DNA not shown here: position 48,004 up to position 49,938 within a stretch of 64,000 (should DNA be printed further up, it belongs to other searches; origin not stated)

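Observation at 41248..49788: Exported ADP-ribosylglycohydrolase-family lipoproteins are expanded and linked to a nucleoside-hydrolase-like lipoprotein, ribokinase and a ribose-type permease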

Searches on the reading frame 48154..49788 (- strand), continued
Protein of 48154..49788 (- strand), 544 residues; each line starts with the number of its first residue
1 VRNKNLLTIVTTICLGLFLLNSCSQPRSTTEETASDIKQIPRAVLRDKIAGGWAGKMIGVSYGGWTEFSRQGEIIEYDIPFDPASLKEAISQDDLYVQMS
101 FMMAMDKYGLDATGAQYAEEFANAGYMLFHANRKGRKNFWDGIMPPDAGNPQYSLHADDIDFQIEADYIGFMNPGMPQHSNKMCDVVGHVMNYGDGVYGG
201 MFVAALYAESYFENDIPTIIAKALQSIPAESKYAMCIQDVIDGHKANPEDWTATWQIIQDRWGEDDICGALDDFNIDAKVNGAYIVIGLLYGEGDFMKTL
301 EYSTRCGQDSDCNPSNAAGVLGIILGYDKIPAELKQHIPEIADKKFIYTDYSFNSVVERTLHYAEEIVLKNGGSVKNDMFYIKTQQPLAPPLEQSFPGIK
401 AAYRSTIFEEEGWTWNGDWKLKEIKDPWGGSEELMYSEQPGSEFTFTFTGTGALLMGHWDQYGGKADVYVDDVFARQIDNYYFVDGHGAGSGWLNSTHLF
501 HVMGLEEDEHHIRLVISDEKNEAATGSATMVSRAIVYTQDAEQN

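Call 64: search_protein_families(library=pfam, proteins=[L004:1862-2704:-, L004:3004-4047:+, L004:4193-5170:+, L004:5208-8216:+, L004:8229-9782:+, L004:9959-11539:+, L004:11548-12957:+, L004:12987-16535:+, L004:18677-19390:+, L001:9831-11105:+], max_evalue=0.001)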
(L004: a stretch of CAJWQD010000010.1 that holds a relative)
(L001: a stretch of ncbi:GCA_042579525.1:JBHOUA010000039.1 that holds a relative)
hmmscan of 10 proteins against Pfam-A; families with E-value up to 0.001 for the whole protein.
L004:1862-2704:- (280 aa): 1 family
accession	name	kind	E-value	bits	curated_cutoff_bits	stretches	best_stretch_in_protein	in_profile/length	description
PF00892.27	EamA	-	4e-32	111.8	28.2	2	6-133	3-133/135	EamA-like transporter family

L004:3004-4047:+ (347 aa): 4 families
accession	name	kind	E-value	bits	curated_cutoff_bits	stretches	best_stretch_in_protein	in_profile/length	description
PF13377.12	Peripla_BP_3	-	6e-32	111.5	26.5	1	177-338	2-167/167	Periplasmic binding protein-like domain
PF00532.27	Peripla_BP_1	-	7.5e-28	98.2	22.2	1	68-322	2-268/281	Periplasmic binding proteins and sugar binding domain of LacI family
PF13407.12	Peripla_BP_4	-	1.3e-18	67.9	35.1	1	70-269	1-207/258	Periplasmic binding protein domain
PF00356.27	LacI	-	9.6e-08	32.2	27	1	12-56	5-46/46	Bacterial regulatory proteins, lacI family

L004:4193-5170:+ (325 aa): 0 families

L004:5208-8216:+ (1002 aa): 4 families
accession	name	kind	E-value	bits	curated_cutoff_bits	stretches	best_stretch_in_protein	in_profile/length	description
PF07715.20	Plug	-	3.9e-22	79.2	23.9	1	114-218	2-107/107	TonB-dependent Receptor Plug Domain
PF13715.12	CarbopepD_reg_2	-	6.5e-19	68.2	32.2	1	25-106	1-88/88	CarboxypepD_reg-like domain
PF13620.12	CarboxypepD_reg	-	7.2e-10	39.5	32.3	1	24-82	1-64/82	Carboxypeptidase regulatory-like domain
PF23591.1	CILP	-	7.6e-05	23.1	27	1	21-80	3-62/90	Cartilage intermediate layer protein 1-like domain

L004:8229-9782:+ (517 aa): 3 families
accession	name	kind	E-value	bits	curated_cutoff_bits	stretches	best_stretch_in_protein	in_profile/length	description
PF07980.17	SusD_RagB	-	1.3e-39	137.1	23.1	1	255-517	1-297/297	SusD family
PF14322.12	SusD-like_3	-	4e-14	53.7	27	1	36-215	15-191/191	Starch-binding associating with outer membrane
PF14559.12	TPR_19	-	1.8e-05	25.4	25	0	205-232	26-53/68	Tetratricopeptide repeat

L004:9959-11539:+ (526 aa): 1 family
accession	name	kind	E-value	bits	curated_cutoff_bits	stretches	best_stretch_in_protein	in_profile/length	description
PF03747.19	ADP_ribosyl_GH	-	3.1e-31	109.6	26.2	1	37-319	1-287/287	ADP-ribosylglycohydrolase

L004:11548-12957:+ (469 aa): 4 families
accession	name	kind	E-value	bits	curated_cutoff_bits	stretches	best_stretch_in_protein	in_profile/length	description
PF01156.24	IU_nuc_hydro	-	3e-23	83.4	34.2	1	159-412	1-247/297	Inosine-uridine preferring nucleoside hydrolase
PF07366.18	SnoaL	-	7e-14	52.2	28.4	1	30-144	3-125/126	SnoaL-like polyketide cyclase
PF12680.13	SnoaL_2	-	4.9e-10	40.4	27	1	34-130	4-100/102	SnoaL-like domain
PF07632.16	Sde182_NH-like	-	1.3e-05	25.3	26.8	1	158-232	1-65/268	Cellulose-binding Sde182, nucleoside hydrolase-like domain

L004:12987-16535:+ (1182 aa): 4 families
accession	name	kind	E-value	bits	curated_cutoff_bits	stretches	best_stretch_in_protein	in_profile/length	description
PF03747.19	ADP_ribosyl_GH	-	1.4e-20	74.6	26.2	1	35-346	1-286/287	ADP-ribosylglycohydrolase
PF18911.6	PKD_4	-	6e-15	55.5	27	1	823-886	20-81/85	PKD domain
PF00801.26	PKD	-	3.8e-11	43.3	23.5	1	821-884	15-77/80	PKD domain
PF18962.6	Por_Secre_tail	-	1.7e-08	35.1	27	1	1112-1173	1-63/75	Secretion system C-terminal sorting domain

L004:18677-19390:+ (237 aa): 2 families
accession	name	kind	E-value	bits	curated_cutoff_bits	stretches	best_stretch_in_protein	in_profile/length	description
PF13472.12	Lipase_GDSL_2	-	1.3e-20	75.1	32.9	1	68-226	1-176/178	GDSL-like Lipase/Acylhydrolase family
PF00657.28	Lipase_GDSL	-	1.5e-10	42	23.6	1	66-232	1-207/208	GDSL-like Lipase/Acylhydrolase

L001:9831-11105:+ (424 aa): 0 families

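Call 87: search_protein_representatives(alignment_id=A2)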
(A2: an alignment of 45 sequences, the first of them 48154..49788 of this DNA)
Query: 45 sequences, 530 profile positions. Proteins with E-value up to 0.001 (for the whole library): 9847; up to 1e-10: 4279; up to 1e-30: 1070. The best 150 are listed.
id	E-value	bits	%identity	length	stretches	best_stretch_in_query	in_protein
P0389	1.7e-232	789.0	-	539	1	1-529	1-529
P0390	3.8e-228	774.7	-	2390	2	30-378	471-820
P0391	3.3e-201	685.8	-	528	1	6-525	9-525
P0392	3.1e-182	623.2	-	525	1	1-525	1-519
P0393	7.5e-180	615.3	-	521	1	2-525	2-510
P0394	1.1e-174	598.3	-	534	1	23-526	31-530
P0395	2.5e-173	593.8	-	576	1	7-524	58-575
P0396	2.1e-172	590.7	-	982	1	27-504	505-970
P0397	6.4e-172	589.1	-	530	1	7-507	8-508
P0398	5.3e-166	569.6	-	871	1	7-526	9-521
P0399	1.1e-163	562.0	-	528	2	8-396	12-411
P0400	2.8e-163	560.6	-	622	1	26-504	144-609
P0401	7.0e-163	559.3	-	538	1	3-524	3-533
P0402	3.1e-160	550.6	-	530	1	21-524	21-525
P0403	2.7e-159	547.5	-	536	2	7-399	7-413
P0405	1.5e-152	525.3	-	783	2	26-399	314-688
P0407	3.3e-149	514.2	-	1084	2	7-394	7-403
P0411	7.9e-148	509.6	-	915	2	26-399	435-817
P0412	4.2e-147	507.2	-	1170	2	6-403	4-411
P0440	7.9e-124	430.4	-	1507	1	22-387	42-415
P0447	2.9e-119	415.4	-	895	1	29-384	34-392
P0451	1.8e-115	402.8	-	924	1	11-384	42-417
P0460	3.1e-113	395.5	-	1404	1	11-369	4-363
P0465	4.3e-111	388.4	-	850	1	24-391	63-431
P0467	1.3e-109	383.6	-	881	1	29-387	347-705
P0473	2.4e-108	379.4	-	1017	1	27-369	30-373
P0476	2.0e-107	376.3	-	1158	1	33-418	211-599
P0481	2.6e-106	372.6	-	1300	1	22-372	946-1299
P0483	3.2e-106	372.3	-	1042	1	20-369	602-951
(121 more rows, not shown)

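Call 88: search_protein_families(library=pfam, proteins=[P0390, P0396, P0407, P0412, P0440, P0460, P0481], max_evalue=0.00001)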
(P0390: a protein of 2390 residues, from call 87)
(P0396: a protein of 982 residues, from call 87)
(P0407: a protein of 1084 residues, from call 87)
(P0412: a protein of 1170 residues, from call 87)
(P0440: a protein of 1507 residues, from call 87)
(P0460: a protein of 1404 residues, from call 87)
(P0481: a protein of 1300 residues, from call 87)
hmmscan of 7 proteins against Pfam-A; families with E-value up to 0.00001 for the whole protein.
P0390 (2390 aa): 8 families
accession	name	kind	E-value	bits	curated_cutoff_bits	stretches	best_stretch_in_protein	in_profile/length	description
PF13385.13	Laminin_G_3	-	2.1e-66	223.2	27.6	3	976-1123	5-150/151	Concanavalin A-like lectin/glucanases superfamily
PF03747.19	ADP_ribosyl_GH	-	9.1e-64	216.3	26.2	2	482-765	1-286/287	ADP-ribosylglycohydrolase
PF18911.6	PKD_4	-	3.2e-19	69.2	27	2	1501-1569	6-76/85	PKD domain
PF07554.19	FIVAR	-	1e-18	68.2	29.2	0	1975-2014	25-67/71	FIVAR domain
PF13620.12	CarboxypepD_reg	-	6.7e-17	62.1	32.3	1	306-389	1-81/82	Carboxypeptidase regulatory-like domain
PF00801.26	PKD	-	4.6e-09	36.6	23.5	0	841-909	2-73/80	PKD domain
PF07953.20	Toxin_R_bind_N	-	2.2e-07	31.2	23.8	0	1610-1747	3-152/191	Clostridium neurotoxin, N-terminal receptor binding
PF17210.9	SdrD_B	-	5.8e-06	26.9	29.7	0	318-371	22-73/112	SdrD B-like domain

P0396 (982 aa): 2 families
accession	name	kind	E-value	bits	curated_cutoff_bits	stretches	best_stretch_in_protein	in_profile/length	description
PF03747.19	ADP_ribosyl_GH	-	7.4e-37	128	26.2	1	519-802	1-286/287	ADP-ribosylglycohydrolase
PF04616.20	Glyco_hydro_43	-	7.1e-10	39.1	32.2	0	267-449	60-217/288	Glycosyl hydrolases family 43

P0407 (1084 aa): 2 families
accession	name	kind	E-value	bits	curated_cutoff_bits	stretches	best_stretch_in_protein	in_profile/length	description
PF03747.19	ADP_ribosyl_GH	-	3.3e-33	116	26.2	1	41-331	1-286/287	ADP-ribosylglycohydrolase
PF13517.12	FG-GAP_3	-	2.9e-21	76.3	26.9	0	718-779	1-60/61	FG-GAP-like repeat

P0412 (1170 aa): 3 families
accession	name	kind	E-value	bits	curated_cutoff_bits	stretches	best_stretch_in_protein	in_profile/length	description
PF07971.18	Glyco_hydro_92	-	5.3e-71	240.4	24.6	1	749-1159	13-452/464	Glycosyl hydrolase family 92 catalytic domain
PF03747.19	ADP_ribosyl_GH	-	1.4e-33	117.3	26.2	1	39-331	1-286/287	ADP-ribosylglycohydrolase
PF17678.7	Glyco_hydro_92N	-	2.5e-32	113.1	34.5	1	529-709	1-195/236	Glycosyl hydrolase family 92 N-terminal domain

P0440 (1507 aa): 4 families
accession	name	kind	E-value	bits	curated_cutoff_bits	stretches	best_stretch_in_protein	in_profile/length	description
PF03747.19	ADP_ribosyl_GH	-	3e-23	83.3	26.2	1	61-347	1-284/287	ADP-ribosylglycohydrolase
PF00754.31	F5_F8_type_C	-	4.6e-21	75.7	28.2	0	606-728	4-122/127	F5/8 type C domain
PF21114.3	DDR1-2_DS-like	-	2.7e-12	47.2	27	0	487-552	68-134/177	Discoidin domain-containing receptor 1/2, DS-like domain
PF22633.2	F5_F8_type_C_2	-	3.2e-06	28.1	27.8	0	921-1006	10-90/91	NedA-like, galactose-binding domain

P0460 (1404 aa): 2 families
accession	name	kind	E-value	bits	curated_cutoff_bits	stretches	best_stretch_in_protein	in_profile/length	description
PF17132.9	Glyco_hydro_106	-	1e-110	371.9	29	1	420-1098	2-623/743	alpha-L-rhamnosidase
PF03747.19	ADP_ribosyl_GH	-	6.8e-20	72.3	26.2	1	35-319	1-287/287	ADP-ribosylglycohydrolase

P0481 (1300 aa): 1 family
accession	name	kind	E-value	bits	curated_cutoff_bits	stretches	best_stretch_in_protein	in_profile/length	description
PF03747.19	ADP_ribosyl_GH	-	2.3e-35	123.1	26.2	1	965-1250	1-287/287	ADP-ribosylglycohydrolase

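Call 89: search_protein_families(library=pfam, proteins=[P0398, P0405, P0411, P0447, P0451, P0465, P0467, P0473, P0476, P0483], max_evalue=0.00001)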
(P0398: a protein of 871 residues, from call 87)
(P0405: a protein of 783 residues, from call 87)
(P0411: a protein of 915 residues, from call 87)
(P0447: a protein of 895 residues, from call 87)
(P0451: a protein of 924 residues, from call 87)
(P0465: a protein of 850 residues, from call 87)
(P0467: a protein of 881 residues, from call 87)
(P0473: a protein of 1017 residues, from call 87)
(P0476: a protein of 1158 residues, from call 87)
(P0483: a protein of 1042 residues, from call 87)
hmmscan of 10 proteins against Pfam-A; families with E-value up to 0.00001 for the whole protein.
P0398 (871 aa): 3 families
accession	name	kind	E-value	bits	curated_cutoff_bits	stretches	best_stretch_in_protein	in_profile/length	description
PF03747.19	ADP_ribosyl_GH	-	6.2e-30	105.3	26.2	1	43-326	1-286/287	ADP-ribosylglycohydrolase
PF00756.26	Esterase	-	2.1e-21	77.3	22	1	636-829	1-199/251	Putative esterase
PF02922.24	CBM_48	-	1.4e-06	29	22.4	1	530-588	9-71/83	Carbohydrate-binding module 48 (Isoamylase N-terminal domain)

P0405 (783 aa): 3 families
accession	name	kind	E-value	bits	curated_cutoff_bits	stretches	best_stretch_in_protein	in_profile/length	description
PF07722.19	Peptidase_C26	-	1.1e-64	218.6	20.5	1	30-231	18-219/219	Peptidase C26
PF03747.19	ADP_ribosyl_GH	-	1.6e-30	107.3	26.2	1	329-614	1-286/287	ADP-ribosylglycohydrolase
PF00117.34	GATase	-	4.4e-18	66.1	22.8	1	103-232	58-173/190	Glutamine amidotransferase class-I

P0411 (915 aa): 2 families
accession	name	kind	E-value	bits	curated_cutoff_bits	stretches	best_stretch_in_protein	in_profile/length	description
PF07555.19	NAGidase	-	4.7e-55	187.4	25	1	51-337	9-282/295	beta-N-acetylglucosaminidase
PF03747.19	ADP_ribosyl_GH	-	2.5e-35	123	26.2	1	450-740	1-286/287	ADP-ribosylglycohydrolase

P0447 (895 aa): 3 families
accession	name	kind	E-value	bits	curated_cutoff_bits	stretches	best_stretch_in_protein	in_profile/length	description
PF03747.19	ADP_ribosyl_GH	-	3.5e-34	119.2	26.2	1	46-330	1-286/287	ADP-ribosylglycohydrolase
PF18911.6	PKD_4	-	3.6e-13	49.8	27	1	402-464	12-76/85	PKD domain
PF00801.26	PKD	-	5.3e-10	39.6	23.5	1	404-463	11-72/80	PKD domain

P0451 (924 aa): 4 families
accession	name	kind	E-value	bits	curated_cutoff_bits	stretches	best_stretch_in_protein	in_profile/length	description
PF03747.19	ADP_ribosyl_GH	-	8.7e-37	127.8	26.2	1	72-355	1-285/287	ADP-ribosylglycohydrolase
PF13385.13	Laminin_G_3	-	1.7e-20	74.1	27.6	1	679-812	11-150/151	Concanavalin A-like lectin/glucanases superfamily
PF18911.6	PKD_4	-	2.2e-10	40.9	27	1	431-494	11-76/85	PKD domain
PF13860.13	FlgD_ig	-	3.4e-08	33.8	27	1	848-911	11-75/79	FlgD Ig-like domain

P0465 (850 aa): 1 family
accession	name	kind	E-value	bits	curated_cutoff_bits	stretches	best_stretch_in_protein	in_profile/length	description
PF03747.19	ADP_ribosyl_GH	-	5.8e-32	112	26.2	1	80-362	1-285/287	ADP-ribosylglycohydrolase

P0467 (881 aa): 4 families
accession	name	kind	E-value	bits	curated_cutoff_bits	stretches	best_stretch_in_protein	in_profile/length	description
PF03747.19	ADP_ribosyl_GH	-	6.1e-30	105.3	26.2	1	359-641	1-286/287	ADP-ribosylglycohydrolase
PF13385.13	Laminin_G_3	-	3.9e-18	66.5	27.6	1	91-224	11-150/151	Concanavalin A-like lectin/glucanases superfamily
PF18911.6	PKD_4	-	3.9e-09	36.9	27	1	717-779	12-75/85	PKD domain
PF18962.6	Por_Secre_tail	-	7e-06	26.7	27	0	804-877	1-73/75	Secretion system C-terminal sorting domain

P0473 (1017 aa): 8 families
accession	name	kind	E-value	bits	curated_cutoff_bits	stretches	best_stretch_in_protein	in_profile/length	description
PF03747.19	ADP_ribosyl_GH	-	7.9e-28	98.4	26.2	1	44-328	1-286/287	ADP-ribosylglycohydrolase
PF07679.22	I-set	-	3.1e-27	94.9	23.7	2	482-569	1-90/90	Immunoglobulin I-set domain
PF13927.12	Ig_3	-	5.4e-26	91.3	30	2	482-555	2-78/78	Immunoglobulin domain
PF00801.26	PKD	-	1.2e-10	41.7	23.5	1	407-469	9-73/80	PKD domain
PF13895.12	Ig_2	-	4e-10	40.2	27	1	481-569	1-79/79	Immunoglobulin domain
PF18911.6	PKD_4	-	1.6e-09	38.1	27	1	400-469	3-76/85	PKD domain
PF07686.23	V-set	-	8.6e-08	32.8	26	0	578-666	1-108/109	Immunoglobulin V-set domain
PF00047.31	ig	-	1.9e-07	31.7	21.8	0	502-563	14-80/81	Immunoglobulin domain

P0476 (1158 aa): 5 families
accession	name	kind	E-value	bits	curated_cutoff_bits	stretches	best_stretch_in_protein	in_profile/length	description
PF03747.19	ADP_ribosyl_GH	-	3.7e-35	122.4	26.2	1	219-501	1-286/287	ADP-ribosylglycohydrolase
PF19127.6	Choline_bind_3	-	2.5e-28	98.2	27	3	1096-1137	1-45/47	Choline-binding repeat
PF01473.26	Choline_bind_1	-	2.8e-27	94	20.5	1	1117-1134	2-19/19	Putative cell wall binding repeat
PF18911.6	PKD_4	-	3.6e-14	53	27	1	590-639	30-80/85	PKD domain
PF00801.26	PKD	-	7.1e-11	42.4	23.5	1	582-635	16-73/80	PKD domain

P0483 (1042 aa): 1 family
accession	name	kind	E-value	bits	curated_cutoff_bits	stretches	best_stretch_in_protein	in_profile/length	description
PF03747.19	ADP_ribosyl_GH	-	1.7e-28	100.5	26.2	1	623-907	1-287/287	ADP-ribosylglycohydrolase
